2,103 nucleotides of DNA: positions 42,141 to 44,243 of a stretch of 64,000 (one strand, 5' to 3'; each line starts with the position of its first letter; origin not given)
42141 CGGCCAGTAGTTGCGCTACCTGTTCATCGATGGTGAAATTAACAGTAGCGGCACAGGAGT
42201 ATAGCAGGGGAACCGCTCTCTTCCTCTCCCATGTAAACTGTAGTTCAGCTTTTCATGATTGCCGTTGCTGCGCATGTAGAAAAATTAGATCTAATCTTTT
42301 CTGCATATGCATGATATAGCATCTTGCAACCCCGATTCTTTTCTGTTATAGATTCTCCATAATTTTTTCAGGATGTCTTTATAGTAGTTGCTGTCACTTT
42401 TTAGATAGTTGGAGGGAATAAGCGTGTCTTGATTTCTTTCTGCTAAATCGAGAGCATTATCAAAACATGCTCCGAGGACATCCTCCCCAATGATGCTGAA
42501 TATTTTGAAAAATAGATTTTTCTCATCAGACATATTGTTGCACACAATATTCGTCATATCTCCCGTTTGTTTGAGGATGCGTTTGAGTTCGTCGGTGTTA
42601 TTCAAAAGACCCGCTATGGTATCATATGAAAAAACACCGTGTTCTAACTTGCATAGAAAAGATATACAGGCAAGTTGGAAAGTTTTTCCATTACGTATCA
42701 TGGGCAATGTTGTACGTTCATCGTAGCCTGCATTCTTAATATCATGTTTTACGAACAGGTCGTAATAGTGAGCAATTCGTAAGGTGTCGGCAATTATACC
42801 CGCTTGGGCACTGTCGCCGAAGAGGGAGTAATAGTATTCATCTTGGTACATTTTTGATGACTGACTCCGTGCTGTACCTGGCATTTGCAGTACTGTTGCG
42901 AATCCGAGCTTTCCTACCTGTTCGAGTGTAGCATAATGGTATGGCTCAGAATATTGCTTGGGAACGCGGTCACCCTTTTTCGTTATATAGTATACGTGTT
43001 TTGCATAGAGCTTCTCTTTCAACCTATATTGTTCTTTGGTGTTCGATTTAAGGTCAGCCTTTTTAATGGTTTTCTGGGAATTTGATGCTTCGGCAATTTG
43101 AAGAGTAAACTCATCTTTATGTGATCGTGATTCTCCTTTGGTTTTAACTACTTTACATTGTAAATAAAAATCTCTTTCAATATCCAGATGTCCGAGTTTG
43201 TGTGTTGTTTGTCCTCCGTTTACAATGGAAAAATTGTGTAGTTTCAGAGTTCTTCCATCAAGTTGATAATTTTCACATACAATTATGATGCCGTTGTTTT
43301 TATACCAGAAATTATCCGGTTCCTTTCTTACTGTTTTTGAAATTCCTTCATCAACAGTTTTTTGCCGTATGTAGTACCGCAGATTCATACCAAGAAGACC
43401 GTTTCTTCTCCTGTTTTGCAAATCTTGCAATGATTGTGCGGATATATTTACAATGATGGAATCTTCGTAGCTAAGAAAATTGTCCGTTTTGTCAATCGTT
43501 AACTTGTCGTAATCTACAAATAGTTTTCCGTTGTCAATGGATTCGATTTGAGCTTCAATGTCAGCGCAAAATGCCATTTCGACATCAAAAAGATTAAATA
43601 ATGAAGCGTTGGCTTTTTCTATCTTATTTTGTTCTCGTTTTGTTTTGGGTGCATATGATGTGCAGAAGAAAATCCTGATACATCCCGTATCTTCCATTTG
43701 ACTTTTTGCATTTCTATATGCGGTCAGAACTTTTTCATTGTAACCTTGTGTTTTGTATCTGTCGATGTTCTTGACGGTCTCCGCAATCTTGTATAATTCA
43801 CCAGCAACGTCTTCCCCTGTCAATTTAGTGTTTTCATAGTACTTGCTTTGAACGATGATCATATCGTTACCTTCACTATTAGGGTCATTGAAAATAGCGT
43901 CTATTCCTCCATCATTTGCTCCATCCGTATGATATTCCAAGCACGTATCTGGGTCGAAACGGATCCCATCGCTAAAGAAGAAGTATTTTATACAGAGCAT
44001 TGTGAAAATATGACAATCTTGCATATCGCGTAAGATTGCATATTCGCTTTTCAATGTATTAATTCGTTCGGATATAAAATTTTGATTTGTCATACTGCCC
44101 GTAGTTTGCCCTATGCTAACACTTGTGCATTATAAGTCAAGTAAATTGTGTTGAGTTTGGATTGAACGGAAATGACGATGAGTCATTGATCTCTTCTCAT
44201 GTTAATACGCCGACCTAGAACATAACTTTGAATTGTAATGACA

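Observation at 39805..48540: Mosaic AT-rich defence island between groEL and a 3D-domain gene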

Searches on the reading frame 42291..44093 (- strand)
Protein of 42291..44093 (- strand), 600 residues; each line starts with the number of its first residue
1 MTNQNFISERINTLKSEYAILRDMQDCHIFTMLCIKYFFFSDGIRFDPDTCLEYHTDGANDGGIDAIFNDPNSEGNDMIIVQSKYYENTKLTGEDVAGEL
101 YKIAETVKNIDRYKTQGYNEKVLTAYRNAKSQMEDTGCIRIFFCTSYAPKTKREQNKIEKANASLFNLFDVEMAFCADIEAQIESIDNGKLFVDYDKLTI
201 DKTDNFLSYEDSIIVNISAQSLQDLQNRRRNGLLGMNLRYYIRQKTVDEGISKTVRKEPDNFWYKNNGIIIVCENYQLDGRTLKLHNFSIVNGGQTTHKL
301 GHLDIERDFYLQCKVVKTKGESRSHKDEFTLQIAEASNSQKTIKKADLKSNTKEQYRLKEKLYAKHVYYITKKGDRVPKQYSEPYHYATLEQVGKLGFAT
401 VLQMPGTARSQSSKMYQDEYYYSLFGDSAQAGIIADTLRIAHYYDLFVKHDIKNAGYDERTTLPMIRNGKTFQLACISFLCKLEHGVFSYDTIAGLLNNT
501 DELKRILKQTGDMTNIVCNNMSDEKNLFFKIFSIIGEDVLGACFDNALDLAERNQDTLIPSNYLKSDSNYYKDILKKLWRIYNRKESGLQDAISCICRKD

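Call 3: search_protein_families(library=pfam, proteins=[window:42291-44093:-], max_evalue=0.01)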
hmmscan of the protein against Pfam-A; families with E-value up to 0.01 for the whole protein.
window:42291-44093:- (600 aa): 1 family
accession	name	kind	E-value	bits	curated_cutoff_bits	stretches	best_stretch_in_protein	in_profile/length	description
PF10592.14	AIPR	-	4e-30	106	25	1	237-414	4-205/308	AIPR protein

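Call 4: search_protein_families(library=padloc, proteins=[window:42291-44093:-], max_evalue=0.01)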
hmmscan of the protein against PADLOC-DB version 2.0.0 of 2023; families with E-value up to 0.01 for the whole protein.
window:42291-44093:- (600 aa): 2 families
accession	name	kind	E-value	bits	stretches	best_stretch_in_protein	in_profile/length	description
PDLC02357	AbiU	-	4.3e-32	110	1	4-456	3-457/537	AbiU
PDLC02207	MzaE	-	1.3e-09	35.2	1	208-368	220-390/598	-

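Call 6: search_protein_families(library=ncbifam, proteins=[window:42291-44093:-], max_evalue=0.01)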
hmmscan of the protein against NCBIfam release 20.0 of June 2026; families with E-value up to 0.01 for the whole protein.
window:42291-44093:- (600 aa): 1 family
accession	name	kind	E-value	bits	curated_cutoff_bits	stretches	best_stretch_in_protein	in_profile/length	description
NF041935.1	MzaE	equivalog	1.1e-12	47.3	1050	1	211-362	221-384/593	MZA anti-phage system associated AIPR family protein MzaE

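Call 97: search_dna_similar(query=window:42291-44093:-, collection=plasmids, mode=protein, max_evalue=1e-10, max_rows=8)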
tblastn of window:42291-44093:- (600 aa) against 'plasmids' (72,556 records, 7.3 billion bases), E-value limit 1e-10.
Records with a match: 4; places in all: 4; records where one place covers at least 80% of the query: 0.
Best place of each record, by identity: <60% 4.
By first word of the organism name: Enterococcus 4.
By predicted mobility (MOB-suite, as given by PLSDB): non-mobilizable 2; conjugative 2.
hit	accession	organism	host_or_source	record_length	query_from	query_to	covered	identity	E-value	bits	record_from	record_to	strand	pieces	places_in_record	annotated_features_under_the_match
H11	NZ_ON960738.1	Enterococcus faecalis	-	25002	30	483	76%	34.2%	4e-52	200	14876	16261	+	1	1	AIPR family protein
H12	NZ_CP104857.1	Enterococcus faecalis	Homo sapiens,hydrothorax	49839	30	483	76%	34.2%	5e-52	200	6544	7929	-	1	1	AIPR family protein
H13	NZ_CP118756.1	Enterococcus faecalis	mixed culture,sewage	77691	30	483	76%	34.2%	5e-52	200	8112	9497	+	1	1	AIPR family protein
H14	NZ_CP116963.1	Enterococcus faecalis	mixed culture,duck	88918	30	483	76%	34.2%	5e-52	200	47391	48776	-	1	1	AIPR family protein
